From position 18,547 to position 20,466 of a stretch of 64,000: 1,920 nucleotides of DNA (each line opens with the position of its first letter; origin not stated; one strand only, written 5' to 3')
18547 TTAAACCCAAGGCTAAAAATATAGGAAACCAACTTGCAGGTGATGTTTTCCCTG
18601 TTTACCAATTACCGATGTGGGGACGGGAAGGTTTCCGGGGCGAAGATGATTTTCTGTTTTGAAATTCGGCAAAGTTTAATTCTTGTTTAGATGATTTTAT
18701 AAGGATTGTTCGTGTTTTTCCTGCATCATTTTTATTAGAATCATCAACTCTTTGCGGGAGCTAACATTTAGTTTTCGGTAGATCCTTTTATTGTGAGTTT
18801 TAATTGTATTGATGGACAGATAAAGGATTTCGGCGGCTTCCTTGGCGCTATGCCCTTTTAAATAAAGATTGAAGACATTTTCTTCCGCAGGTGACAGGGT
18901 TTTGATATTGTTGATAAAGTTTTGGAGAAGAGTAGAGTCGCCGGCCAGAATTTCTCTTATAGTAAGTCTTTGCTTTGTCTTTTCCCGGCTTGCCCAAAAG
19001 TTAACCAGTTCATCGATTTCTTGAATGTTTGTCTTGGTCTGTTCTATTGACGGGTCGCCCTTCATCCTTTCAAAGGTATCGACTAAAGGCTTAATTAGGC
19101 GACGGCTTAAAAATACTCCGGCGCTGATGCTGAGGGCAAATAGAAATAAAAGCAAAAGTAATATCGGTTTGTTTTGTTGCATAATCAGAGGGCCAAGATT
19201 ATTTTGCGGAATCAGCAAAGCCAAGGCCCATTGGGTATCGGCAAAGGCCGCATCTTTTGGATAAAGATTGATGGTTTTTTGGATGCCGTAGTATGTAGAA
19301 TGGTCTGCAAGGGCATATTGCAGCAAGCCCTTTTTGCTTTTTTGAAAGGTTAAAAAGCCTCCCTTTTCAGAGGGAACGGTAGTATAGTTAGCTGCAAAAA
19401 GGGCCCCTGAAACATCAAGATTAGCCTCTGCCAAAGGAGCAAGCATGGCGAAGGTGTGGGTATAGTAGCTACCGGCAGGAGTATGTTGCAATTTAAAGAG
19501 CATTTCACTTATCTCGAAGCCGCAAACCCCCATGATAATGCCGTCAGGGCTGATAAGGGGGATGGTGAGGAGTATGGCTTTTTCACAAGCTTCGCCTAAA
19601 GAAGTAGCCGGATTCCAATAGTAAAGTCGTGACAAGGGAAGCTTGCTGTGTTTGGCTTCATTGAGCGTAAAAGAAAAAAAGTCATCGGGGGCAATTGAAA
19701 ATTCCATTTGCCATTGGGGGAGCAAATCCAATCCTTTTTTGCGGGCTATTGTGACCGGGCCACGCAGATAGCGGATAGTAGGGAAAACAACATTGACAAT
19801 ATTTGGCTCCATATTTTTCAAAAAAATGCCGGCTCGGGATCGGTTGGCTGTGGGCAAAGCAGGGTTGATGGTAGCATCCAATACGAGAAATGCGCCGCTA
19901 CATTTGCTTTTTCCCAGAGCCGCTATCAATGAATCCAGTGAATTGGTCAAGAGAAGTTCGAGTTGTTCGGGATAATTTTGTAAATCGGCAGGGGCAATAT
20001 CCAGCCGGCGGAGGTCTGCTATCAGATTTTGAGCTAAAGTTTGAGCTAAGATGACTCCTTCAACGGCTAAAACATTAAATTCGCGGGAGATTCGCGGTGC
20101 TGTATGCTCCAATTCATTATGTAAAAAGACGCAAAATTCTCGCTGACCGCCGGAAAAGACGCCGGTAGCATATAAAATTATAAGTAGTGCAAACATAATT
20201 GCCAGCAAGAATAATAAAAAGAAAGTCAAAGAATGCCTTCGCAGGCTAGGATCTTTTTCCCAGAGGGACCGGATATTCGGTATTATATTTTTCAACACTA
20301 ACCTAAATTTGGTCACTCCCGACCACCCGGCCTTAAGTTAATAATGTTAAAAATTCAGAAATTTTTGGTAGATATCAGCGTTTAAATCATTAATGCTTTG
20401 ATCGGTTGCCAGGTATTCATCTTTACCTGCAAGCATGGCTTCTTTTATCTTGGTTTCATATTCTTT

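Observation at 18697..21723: Solute-binding lipoprotein gene co-transcribed with a membrane-tethered one-component LuxR regulator (SBP-coupled transmembrane transcription factor)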

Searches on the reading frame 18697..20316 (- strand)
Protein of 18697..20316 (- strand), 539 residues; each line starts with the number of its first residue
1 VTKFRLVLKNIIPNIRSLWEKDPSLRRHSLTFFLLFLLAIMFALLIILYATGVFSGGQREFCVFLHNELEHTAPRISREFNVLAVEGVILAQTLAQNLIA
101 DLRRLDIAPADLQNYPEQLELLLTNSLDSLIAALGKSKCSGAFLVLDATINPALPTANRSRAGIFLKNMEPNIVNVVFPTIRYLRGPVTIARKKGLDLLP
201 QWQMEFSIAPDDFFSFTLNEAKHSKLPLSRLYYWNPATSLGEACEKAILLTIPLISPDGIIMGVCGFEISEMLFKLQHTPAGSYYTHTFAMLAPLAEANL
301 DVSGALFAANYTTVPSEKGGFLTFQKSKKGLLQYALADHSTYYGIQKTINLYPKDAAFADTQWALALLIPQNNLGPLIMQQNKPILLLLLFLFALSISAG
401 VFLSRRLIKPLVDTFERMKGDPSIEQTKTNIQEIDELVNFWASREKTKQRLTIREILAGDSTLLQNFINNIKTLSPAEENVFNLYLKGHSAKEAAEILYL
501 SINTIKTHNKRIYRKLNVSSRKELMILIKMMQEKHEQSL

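Call 6: search_protein_families(library=pfam, proteins=[window:18697-20316:-], max_evalue=0.01)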
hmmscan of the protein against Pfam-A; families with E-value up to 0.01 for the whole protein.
window:18697-20316:- (539 aa): 3 families
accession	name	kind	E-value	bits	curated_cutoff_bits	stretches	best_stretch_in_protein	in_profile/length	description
PF00196.25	GerE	-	3.1e-12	46.4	23.5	1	473-526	2-55/57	Bacterial regulatory proteins, luxR family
PF08281.18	Sigma70_r4_2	-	2.4e-06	27.5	25.7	1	471-516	8-54/54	Sigma-70, region 4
PF04545.22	Sigma70_r4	-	0.0069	16.3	24.1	0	472-516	3-48/50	Sigma-70, region 4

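Call 7: search_protein_families(library=ncbifam, proteins=[window:18697-20316:-], max_evalue=0.01)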
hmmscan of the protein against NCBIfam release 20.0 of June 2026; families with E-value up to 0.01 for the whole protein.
window:18697-20316:- (539 aa): 23 families
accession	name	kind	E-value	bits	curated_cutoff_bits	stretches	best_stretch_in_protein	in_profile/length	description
NF052445.1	RespRegMctR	equivalog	4.5e-08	32.7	300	1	467-525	138-196/205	two-component system response regulator MctR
NF010274.0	PRK13719.1-3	subfamily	4.8e-07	29.5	349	1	461-529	137-204/228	conjugal transfer transcriptional regulator TraJ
TIGR03020.2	EpsA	equivalog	8.9e-07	28.8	170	1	470-522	187-239/247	XrtB/PEP-CTERM-associated transcriptional regulator EpsA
NF047785.1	respo_reg_MadR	equivalog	1.9e-06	27.4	300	1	469-524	144-199/209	MadR family response regulator transcription factor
NF003420.0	PRK04841.1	equivalog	9.3e-06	23.9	537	1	473-525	838-890/903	HTH-type transcriptional regulator MalT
NF007505.1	PRK10100.1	equivalog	1.2e-05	25.1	250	1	460-522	131-193/204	biofilm master transcriptional regulator CsgD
NF041232.1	BagY_FevT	exception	1.8e-05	23.8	700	1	470-534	293-355/367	LuxR family transcriptional regulator BagY/FevT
NF007708.0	PRK10403.1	equivalog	4e-05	23.2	343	1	474-528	154-208/215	nitrate/nitrite response regulator protein NarP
NF011896.0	PRK15369.1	equivalog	4.2e-05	23.2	242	1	466-529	142-205/211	two component system response regulator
NF007935.0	PRK10651.1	equivalog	4.8e-05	22.6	250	1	469-529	151-211/216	two-component system response regulator NarL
TIGR02937.1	sigma70-ECF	superfamily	4.9e-05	23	42.9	1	464-517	108-162/165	sigma-70 family RNA polymerase sigma factor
NF008548.0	PRK11475.1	equivalog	5e-05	22.9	176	1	460-524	121-185/207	DNA-binding transcriptional activator BglJ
NF007403.0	PRK09935.1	equivalog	6.1e-05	22.7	271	1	470-529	146-205/210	fimbria biosynthesis transcriptional regulator FimZ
NF010275.0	PRK13719.1-4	equivalog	9.9e-05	22.2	252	1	457-529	138-210/229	conjugal transfer transcriptional regulator TraJ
NF040749.1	tetrathio_RR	equivalog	0.00016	21.5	290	1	467-529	127-189/191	tetrathionate respiration response regulator TtrR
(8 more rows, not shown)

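Call 8: find_homologous_proteins(query=window:18697-20316:-)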
Query window:18697-20316:- (539 aa): 497 proteins with E <= 0.001 among 8000 candidates; the best 120 are listed.
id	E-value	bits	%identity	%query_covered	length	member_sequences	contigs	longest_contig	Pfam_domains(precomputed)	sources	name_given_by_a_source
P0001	0.0e+0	1193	100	100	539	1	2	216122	PF00196.26,PF08281.19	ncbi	-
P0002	4.0e-179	614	53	100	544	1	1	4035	PF00196.26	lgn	-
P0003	1.8e-176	606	54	95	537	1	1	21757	PF00196.26,PF08281.19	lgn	-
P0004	1.0e-175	603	54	95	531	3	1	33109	PF00196.26,PF08281.19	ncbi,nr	ncbi:MAG: hypothetical protein GX050_03150 [Firmicutes bacterium]|nr:hypothetical protein [Bacillota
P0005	2.6e-175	602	54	95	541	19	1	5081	PF00196.26,PF08281.19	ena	-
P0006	3.9e-175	601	54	95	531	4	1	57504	PF00196.26,PF08281.19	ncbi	-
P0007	5.1e-175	601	54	95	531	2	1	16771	PF00196.26,PF04545.23,PF08281.19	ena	-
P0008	2.2e-173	596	53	99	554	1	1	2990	PF00196.26,PF08281.19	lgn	-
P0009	4.6e-173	594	56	92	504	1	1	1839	PF00196.26,PF08281.19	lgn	-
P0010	3.3e-169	582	52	99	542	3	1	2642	PF00196.26,PF08281.19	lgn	-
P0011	1.4e-168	580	52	98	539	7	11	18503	PF00196.26,PF08281.19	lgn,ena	-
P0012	1.7e-168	579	51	99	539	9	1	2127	PF00196.26,PF08281.19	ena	-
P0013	4.2e-168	578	52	99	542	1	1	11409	PF00196.26,PF08281.19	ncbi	ncbi:MAG: helix-turn-helix domain-containing protein [Bacteroidota bacterium]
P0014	4.5e-167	575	52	99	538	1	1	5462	PF00196.26,PF08281.19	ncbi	-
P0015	4.8e-167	575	51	99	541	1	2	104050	PF00196.26,PF08281.19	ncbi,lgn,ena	-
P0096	1.1e-127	445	44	92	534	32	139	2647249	PF00196.26,PF08281.19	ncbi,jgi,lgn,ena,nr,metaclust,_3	ncbi:MAG: helix-turn-helix transcriptional regulator [Bacillota bacterium]|jgi:RNA polymerase sigma 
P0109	6.2e-126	439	44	92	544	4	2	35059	PF00196.26,PF08281.19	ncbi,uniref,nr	ncbi:LuxR family transcriptional regulator [Intestinimonas butyriciproducens]|uniref:LuxR family tra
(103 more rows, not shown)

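Call 11: find_related_loci(query=A1, collection=genome_contigs, flank=7000)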
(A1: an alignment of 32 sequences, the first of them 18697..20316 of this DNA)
Query A1 (539 aa) in genome_contigs; peptide patterns used: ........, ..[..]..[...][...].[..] (x = any residue, [..] = any of these).
599 stretches matched a pattern (row limit reached: there are more); 460 encode a relative of the query (tblastn E <= 1e-3); the best 80 are kept; 80 distinct loci.
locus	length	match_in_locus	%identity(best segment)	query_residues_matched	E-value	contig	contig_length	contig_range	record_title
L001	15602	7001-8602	55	1-535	0e+0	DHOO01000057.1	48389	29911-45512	MAG TPA_asm: Firmicutes bacterium UBA5388 UBA5388_contig_1114, whole genome shotgun sequence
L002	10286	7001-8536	54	24-535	0e+0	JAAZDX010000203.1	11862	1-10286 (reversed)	MAG: Bacillota bacterium isolate AS09scLD_242 292217_AS09, whole genome shotgun sequence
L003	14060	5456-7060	53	8-535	0e+0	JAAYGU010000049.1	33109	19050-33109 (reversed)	MAG: Bacillota bacterium isolate AS09scLD_265 122462_AS09, whole genome shotgun sequence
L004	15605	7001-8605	54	1-535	0e+0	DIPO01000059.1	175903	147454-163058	MAG TPA_asm: Firmicutes bacterium UBA5486 UBA5486_contig_4, whole genome shotgun sequence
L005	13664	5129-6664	54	24-535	6e-178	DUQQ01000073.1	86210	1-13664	MAG TPA_asm: Hydrogenispora sp. isolate AS08sgBPME_416 290069_AS08, whole genome shotgun sequence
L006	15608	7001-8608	50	8-538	3e-175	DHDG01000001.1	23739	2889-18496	MAG TPA_asm: Firmicutes bacterium UBA4882 UBA4882_contig_12366, whole genome shotgun sequence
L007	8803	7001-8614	51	4-538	3e-174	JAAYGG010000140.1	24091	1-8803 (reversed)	MAG: Bacillota bacterium isolate AS09scLD_203 197193_AS09, whole genome shotgun sequence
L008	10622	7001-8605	50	1-535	9e-172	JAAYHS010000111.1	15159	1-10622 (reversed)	MAG: Bacillota bacterium isolate AS09scLD_40 151147_AS09, whole genome shotgun sequence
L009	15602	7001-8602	51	1-534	4e-170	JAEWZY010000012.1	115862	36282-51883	MAG: Bacillota bacterium isolate OH_SFB_226 k127_65812, whole genome shotgun sequence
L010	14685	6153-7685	51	24-534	2e-169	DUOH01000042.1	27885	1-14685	MAG TPA_asm: Bacillota bacterium isolate AS08sgBPME_163 196133_AS08, whole genome shotgun sequence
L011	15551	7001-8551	52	21-533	2e-169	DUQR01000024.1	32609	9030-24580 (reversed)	MAG TPA_asm: Bacillota bacterium isolate AS08sgBPME_427 121205_AS08, whole genome shotgun sequence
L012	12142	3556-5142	52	8-534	1e-167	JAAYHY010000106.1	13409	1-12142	MAG: Bacillota bacterium isolate AS09scLD_416 262195_AS09, whole genome shotgun sequence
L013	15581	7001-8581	48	11-536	6e-153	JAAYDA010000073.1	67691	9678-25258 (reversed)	MAG: Syntrophomonadaceae bacterium isolate AS06rmzACSIP_514 709214_AS06, whole genome shotgun sequence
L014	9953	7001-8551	46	24-539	5e-146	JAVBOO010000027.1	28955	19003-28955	MAG: Eubacteriales bacterium isolate EPI_MAG_00111 c_000000486706, whole genome shotgun sequence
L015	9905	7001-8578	46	11-535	2e-143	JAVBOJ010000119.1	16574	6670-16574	MAG: Oscillospiraceae bacterium isolate EPI_MAG_00105 c_000013438986, whole genome shotgun sequence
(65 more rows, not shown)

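Call 18: predict_structure(alignment_id=A1)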
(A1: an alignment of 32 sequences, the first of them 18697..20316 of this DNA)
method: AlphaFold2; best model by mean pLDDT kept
length: 539 residues; sequences in the alignment: 32
mean_pLDDT: 81.4   pTM: 0.64
mean pLDDT of the five models: 81.4, 78.2, 77.4, 77.3, 75.2
residues with pLDDT >= 90: 210; 70-90: 216; 50-70: 78; < 50: 35
segments of 3 or more residues with pLDDT < 50: 1-5, 13-23, 448-459, 537-539
pLDDT, mean of each block of 10 residues (from residue 1): 50 47 61 83 86 80 91 93 96 97 95 93 96 89 95 90 87 54 92 90 89 92 93 90 78 94 95 89 81 92 89 64 84 89 93 92 93 83 84 83 71 63 55 64 53 43 76 86 81 84 86 81 75 59
secondary structure, 60 per line:
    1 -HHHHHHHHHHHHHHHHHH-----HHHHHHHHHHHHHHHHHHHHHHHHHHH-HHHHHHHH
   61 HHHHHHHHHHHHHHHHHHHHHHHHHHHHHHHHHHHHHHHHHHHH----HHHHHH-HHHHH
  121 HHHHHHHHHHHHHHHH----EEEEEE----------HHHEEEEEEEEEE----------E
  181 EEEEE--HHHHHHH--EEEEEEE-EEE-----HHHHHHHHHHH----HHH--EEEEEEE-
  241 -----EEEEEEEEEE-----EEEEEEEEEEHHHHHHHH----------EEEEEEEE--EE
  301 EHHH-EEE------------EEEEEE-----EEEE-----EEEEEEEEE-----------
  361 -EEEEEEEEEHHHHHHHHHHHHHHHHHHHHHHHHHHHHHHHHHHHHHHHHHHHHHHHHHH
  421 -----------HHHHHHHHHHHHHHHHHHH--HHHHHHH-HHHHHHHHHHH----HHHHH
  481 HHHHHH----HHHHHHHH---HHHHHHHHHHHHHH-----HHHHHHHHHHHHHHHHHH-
elements in order: H2-19 H25-51 H53-104 H109-114 H116-136 E141-146 E160-169 E180-185 H188-194 E197-203 E205-207 H213-223 E233-239 E246-255 E261-270 H271-278 E289-296 E299-301 E306-308 E321-326 E332-335 E341-349 E362-370 H371-420 H432-450 H453-459 H461-471 H476-486 H491-498 H502-515 H521-538

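Call 19: find_encoding_contigs(protein=P0001, flank=10000, max_places=2)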
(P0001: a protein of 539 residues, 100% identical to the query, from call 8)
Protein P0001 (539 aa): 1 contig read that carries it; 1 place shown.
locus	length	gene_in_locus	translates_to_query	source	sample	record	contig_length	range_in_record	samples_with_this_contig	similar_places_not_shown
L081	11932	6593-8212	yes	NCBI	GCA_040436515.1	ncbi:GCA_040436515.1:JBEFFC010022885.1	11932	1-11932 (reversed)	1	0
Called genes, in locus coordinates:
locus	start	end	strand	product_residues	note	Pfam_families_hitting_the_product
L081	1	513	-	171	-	?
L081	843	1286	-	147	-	PF04657:DMT_YdcZ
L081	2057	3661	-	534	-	PF01734:Patatin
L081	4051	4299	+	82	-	PF00578:AhpC-TSA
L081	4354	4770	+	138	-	PF00578:AhpC-TSA, PF08534:Redoxin (weak), PF10417:1-cysPrx_C (weak)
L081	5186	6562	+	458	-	PF13416:SBP_bac_8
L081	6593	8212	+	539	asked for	PF00196:GerE, PF08281:Sigma70_r4_2 (weak)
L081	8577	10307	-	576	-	PF11008:DUF2846 (faint), PF12985:DUF3869 (faint), PF13715:CarbopepD_reg_2 (faint), PF09430:EMC7_beta-sandw (faint), PF08308:PEGA (faint), PF13620:CarboxypepD_reg (weak), PF03781:FGE-sulfatase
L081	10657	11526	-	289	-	-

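Call 22: fold_search(model_id=the predicted structure, library=pdb)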
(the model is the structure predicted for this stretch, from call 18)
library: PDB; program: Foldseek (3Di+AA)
matches with E <= 10: 1410; with E <= 0.001: 58
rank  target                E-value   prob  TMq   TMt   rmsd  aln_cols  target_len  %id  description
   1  4wy9                  1.1e-07  1.00  0.34  0.57   7.4       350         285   13  Crystal structure of the periplasmic sensory domain of the Campylobacter jejuni chemoreceptor Tlp1 (released 2016-03-09)
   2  9hvj                  2.5e-07  1.00  0.32  0.54   6.6       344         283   12  Ligand binding domain of Roseburia intestinalis L1-82 uracil chemoreceptor (dCache) in complex with uracil and acetate (released 2025-03-12)
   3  9heh                  3.2e-07  1.00  0.28  0.45   8.4       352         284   13  Structure of the ligand binding domain of the chemoreceptor MkcA (DSOMK10_RS0100305) of Dickeya solani MK10 in complex w (released 2025-08-06)
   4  9a65_B                1.2e-06  1.00  0.35  0.30  21.6       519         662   13  Integrative model of YVAQ-MCPB by crosslinking MS and deep learning (released 2024-09-18)
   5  6f9g_A                1.4e-06  1.00  0.31  0.57   7.9       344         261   13  Ligand binding domain of P. putida KT2440 polyamine chemorecpetors McpU in complex putrescine. (released 2018-03-28)
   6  9a69_B                1.5e-06  1.00  0.30  0.26  15.8       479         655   12  Integrative model of MCPB-MCPC by crosslinking MS and deep learning (released 2024-09-18)
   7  9kp3_A                2.2e-06  1.00  0.31  0.52   7.4       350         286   12  Ligand binding domain of Pseudomonas Aeruginosa PAO1 chemoreceptor TlpQ in complex with MHF (released 2025-11-26)
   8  6d8v                  2.8e-06  1.00  0.32  0.56   7.1       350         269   11  Methyl-accepting Chemotaxis protein X (released 2019-04-17)
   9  6f9g_D                6.6e-06  1.00  0.31  0.58   8.9       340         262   14  Ligand binding domain of P. putida KT2440 polyamine chemorecpetors McpU in complex putrescine. (released 2018-03-28)
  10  5ltx_B                7.8e-06  1.00  0.31  0.63   8.5       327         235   13  LIGAND BINDING DOMAIN OF PSEUDOMONAS AERUGINOSA PAO1 AMINO ACID CHEMORECEPTOR PCTA IN COMPLEX WITH L-MET (released 2017-09-20)
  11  6fu4_C                8.7e-06  1.00  0.30  0.48   8.3       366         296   13  Ligand binding domain (LBD) of the p. aeruginosa histamine receptor TlpQ (released 2018-05-16)
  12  6fu4_B                9.7e-06  1.00  0.29  0.47   8.6       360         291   12  Ligand binding domain (LBD) of the p. aeruginosa histamine receptor TlpQ (released 2018-05-16)
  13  5t7m_B                1.4e-05  1.00  0.30  0.59   7.0       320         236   14  LIGAND BINDING DOMAIN OF PSEUDOMONAS AERUGINOSA PAO1 AMINO ACID CHEMORECEPTOR PCTA IN COMPLEX WITH L-TRP (released 2017-09-20)
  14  9nia                  1.4e-05  1.00  0.22  0.49  12.8       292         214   13  Crystal structure of Vibrio cholerae CqsR bound to ethanolamine (released 2025-07-02)
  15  6w3x_A                3.0e-05  1.00  0.22  0.38  10.3       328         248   12  Crystal structure of ligand-binding domain of Campylobacter jejuni chemoreceptor Tlp3 in complex with L-valine (released 2020-05-20)
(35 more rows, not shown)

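Call 26: search_solved_structures(query=A1, max_evalue=0.01)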
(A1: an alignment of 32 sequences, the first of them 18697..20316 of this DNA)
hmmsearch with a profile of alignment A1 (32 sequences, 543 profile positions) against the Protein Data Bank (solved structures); distinct sequences matched with E-value up to 0.01: 34.
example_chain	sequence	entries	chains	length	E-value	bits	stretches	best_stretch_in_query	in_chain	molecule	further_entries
8vd6_A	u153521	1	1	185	1.2e-16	63.2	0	480-507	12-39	CAP REPEAT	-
2jpc_A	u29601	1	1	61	5.3e-08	34.7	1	479-533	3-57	SsrB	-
2rnj_A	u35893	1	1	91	5.8e-07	31.3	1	470-528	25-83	Response regulator protein vraR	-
7ve4_A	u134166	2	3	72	6.8e-07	31.1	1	473-528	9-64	DNA-binding response regulator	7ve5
4wt0_B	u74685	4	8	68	6.8e-07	31.1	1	474-528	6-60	Response regulator receiver domain protein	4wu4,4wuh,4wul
4wsz_A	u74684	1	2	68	8.3e-07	30.8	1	474-528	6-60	Response regulator receiver domain protein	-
1p4w_A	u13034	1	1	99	1.1e-06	30.4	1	473-531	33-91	rcsB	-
4gvp_A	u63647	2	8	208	1.9e-06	29.6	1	460-528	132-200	Response regulator protein vraR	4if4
7ve6_A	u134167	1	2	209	1.9e-06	29.6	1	460-528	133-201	Response regulator protein VraR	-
5hev_A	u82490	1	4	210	2.7e-06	29.1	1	431-528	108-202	Response regulator protein VraR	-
1yio_A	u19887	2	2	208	3.6e-06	28.7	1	455-532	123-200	response regulatory protein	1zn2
1fse_A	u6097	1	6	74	3.7e-06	28.6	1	475-533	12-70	GERE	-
5o8y_A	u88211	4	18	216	3.7e-06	28.6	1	473-531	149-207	Transcriptional regulatory protein RcsB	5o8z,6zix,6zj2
5vxn_A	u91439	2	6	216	3.8e-06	28.6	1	473-531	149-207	Transcriptional regulatory protein RcsB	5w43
6eo2_A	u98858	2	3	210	4.1e-06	28.5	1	473-530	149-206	Transcriptional regulatory protein RcsB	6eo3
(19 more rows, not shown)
